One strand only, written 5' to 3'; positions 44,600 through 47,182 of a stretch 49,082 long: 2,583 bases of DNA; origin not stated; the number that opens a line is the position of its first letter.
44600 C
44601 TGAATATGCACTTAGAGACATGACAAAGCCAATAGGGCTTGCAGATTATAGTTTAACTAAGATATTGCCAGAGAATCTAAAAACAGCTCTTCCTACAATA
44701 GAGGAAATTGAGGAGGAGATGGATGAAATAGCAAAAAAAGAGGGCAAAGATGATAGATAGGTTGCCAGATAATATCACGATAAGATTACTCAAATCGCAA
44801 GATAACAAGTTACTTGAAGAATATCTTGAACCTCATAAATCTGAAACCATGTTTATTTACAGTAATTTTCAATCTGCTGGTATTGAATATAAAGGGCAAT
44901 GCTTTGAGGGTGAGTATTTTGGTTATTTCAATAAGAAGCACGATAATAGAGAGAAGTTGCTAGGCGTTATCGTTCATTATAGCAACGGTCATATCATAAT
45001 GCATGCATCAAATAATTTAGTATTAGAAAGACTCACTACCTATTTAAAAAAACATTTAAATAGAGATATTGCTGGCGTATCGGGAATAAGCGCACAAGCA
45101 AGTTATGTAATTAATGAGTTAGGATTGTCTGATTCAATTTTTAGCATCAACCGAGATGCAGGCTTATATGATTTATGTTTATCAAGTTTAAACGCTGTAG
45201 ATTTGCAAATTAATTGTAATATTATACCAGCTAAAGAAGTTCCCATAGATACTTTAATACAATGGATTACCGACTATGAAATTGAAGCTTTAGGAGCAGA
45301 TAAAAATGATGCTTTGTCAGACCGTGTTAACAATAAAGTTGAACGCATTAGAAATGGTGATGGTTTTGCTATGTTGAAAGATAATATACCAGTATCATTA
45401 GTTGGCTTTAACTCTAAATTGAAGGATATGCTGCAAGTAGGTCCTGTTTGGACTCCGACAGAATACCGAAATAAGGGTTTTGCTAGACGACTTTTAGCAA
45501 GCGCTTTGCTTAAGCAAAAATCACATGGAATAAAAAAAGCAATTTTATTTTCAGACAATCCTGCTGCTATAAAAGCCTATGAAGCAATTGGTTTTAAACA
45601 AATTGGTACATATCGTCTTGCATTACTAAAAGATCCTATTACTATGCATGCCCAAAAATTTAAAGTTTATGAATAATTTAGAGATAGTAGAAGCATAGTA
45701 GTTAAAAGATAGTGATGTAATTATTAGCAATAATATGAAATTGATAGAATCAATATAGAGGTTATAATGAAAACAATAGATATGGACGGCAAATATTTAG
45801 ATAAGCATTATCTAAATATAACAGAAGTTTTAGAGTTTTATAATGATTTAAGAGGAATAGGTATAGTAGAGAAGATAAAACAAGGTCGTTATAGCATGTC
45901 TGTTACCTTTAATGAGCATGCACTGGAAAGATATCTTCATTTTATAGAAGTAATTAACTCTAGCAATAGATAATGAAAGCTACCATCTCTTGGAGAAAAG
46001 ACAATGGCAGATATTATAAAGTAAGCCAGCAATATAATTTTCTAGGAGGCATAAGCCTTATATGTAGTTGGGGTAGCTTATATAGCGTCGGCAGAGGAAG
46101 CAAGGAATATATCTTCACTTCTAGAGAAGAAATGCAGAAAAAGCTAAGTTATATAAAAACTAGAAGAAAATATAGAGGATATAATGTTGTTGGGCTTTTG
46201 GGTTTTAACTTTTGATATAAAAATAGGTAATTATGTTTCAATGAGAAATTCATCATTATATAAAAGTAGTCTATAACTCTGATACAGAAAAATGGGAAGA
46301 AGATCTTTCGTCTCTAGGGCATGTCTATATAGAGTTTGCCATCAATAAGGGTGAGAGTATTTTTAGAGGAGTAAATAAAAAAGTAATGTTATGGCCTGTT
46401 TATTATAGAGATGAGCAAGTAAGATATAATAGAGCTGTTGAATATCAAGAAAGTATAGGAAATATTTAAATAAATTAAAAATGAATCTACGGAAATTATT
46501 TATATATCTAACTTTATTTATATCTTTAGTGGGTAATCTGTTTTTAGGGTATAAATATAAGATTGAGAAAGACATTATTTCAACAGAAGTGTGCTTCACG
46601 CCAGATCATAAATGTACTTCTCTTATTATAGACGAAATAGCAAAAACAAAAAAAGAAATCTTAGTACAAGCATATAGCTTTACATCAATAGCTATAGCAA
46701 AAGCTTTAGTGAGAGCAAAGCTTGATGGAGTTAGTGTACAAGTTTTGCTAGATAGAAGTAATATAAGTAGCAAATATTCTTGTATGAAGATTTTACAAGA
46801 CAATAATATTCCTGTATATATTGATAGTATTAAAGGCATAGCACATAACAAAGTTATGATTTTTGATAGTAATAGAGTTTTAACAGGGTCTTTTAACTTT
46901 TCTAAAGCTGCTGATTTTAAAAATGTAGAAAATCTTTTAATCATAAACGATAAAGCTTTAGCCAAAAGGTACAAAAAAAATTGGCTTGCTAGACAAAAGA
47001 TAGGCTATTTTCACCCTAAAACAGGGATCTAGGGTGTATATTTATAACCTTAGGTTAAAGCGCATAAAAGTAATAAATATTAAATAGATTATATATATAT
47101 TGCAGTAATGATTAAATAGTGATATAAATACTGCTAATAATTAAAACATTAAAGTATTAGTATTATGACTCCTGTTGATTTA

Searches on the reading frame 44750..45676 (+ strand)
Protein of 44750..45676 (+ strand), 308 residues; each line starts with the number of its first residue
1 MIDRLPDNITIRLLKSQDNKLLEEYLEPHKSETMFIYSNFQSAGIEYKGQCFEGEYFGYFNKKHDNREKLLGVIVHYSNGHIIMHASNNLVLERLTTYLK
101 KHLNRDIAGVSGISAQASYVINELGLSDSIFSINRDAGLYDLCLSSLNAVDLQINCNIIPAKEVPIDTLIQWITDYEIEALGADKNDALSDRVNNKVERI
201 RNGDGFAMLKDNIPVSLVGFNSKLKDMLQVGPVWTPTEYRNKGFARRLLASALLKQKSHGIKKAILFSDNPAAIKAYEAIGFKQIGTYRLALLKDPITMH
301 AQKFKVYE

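Call 12: search_protein_families(library=pfam, proteins=[window:44750-45676:+], max_evalue=0.01)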
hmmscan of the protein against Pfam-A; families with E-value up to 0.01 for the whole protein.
window:44750-45676:+ (308 aa): 6 families
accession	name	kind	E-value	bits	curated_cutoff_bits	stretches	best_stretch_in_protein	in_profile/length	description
PF00583.31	Acetyltransf_1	-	4.5e-08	33.8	20.7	1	175-282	10-116/116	Acetyltransferase (GNAT) family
PF13508.13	Acetyltransf_7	-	2.9e-06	28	27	1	232-284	33-84/84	Acetyltransferase (GNAT) domain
PF13673.13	Acetyltransf_10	-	4.2e-06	27.2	23.6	1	225-286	49-111/128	Acetyltransferase (GNAT) domain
PF12746.13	GNAT_acetyltran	-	0.00021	21.4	26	1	191-289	145-241/243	GNAT acetyltransferase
PF13527.13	Acetyltransf_9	-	0.00038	20.9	25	1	225-284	70-126/127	Acetyltransferase (GNAT) domain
PF08445.16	FR47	-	0.0015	18.9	22.1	1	231-287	25-83/86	FR47-like protein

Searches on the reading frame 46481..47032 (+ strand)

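Call 56: search_protein_families(library=pfam, proteins=[window:46481-47032:+], max_evalue=0.01)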
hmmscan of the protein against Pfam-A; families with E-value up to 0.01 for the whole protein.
window:46481-47032:+ (183 aa): 3 families
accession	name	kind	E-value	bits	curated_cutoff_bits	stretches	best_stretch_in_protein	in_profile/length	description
PF13091.12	PLDc_2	-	7.1e-24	84.6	27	1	49-167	1-127/132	PLD-like domain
PF07894.18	SACK1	-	2.2e-06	27.9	21.4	0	36-102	113-184/274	Scaffolding anchor of CK1 domain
PF00614.28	PLDc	-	0.0088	16.5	21.9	0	121-142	5-26/28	Phospholipase D Active site motif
